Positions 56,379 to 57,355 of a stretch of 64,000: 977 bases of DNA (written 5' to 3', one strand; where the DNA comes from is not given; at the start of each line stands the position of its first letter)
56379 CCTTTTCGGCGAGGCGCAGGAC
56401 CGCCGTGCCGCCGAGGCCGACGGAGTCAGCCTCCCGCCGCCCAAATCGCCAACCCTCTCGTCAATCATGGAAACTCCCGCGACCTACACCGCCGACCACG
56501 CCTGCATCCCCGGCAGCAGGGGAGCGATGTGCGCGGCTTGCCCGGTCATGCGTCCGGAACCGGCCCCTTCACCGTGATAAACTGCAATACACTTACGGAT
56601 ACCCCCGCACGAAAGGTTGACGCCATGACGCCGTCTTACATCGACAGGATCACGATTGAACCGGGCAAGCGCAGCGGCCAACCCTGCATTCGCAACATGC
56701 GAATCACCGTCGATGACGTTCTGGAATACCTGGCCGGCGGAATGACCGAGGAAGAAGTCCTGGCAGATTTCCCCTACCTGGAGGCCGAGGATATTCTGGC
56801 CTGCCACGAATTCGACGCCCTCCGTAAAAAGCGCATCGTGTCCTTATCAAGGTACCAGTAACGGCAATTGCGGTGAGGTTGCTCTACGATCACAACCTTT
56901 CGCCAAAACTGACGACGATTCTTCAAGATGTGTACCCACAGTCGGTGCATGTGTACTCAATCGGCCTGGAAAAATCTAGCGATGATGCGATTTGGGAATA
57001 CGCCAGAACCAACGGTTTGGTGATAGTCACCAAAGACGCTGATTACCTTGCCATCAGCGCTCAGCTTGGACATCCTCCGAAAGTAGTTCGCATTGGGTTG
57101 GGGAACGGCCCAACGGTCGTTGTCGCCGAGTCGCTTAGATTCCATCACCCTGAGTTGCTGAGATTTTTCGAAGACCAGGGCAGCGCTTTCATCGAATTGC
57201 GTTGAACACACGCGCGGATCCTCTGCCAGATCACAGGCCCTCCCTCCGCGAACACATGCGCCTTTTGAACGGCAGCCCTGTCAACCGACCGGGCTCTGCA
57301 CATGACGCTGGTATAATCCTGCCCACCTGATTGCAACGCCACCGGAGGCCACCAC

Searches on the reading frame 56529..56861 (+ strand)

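Call 58: search_protein_families(library=pfam, proteins=[window:56529-56861:+], max_evalue=0.001)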
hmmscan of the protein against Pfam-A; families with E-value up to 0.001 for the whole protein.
window:56529-56861:+ (110 aa): 1 family
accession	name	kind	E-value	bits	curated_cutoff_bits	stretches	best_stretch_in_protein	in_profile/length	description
PF04255.20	DUF433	-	5.8e-23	80.9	23.6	1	41-95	1-55/56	Protein of unknown function (DUF433)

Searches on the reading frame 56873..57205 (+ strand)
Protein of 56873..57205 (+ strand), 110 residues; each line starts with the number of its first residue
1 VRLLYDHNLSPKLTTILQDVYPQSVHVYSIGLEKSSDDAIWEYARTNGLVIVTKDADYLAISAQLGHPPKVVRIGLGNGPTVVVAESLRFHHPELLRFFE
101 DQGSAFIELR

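Call 58: search_protein_families(library=pfam, proteins=[window:56873-57205:+], max_evalue=0.001)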
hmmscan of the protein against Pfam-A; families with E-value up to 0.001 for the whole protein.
window:56873-57205:+ (110 aa): 1 family
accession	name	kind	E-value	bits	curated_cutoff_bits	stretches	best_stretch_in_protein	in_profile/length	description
PF18480.7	DUF5615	-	7e-28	97.1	23.8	1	1-108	1-108/110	Domain of unknown function (DUF5615)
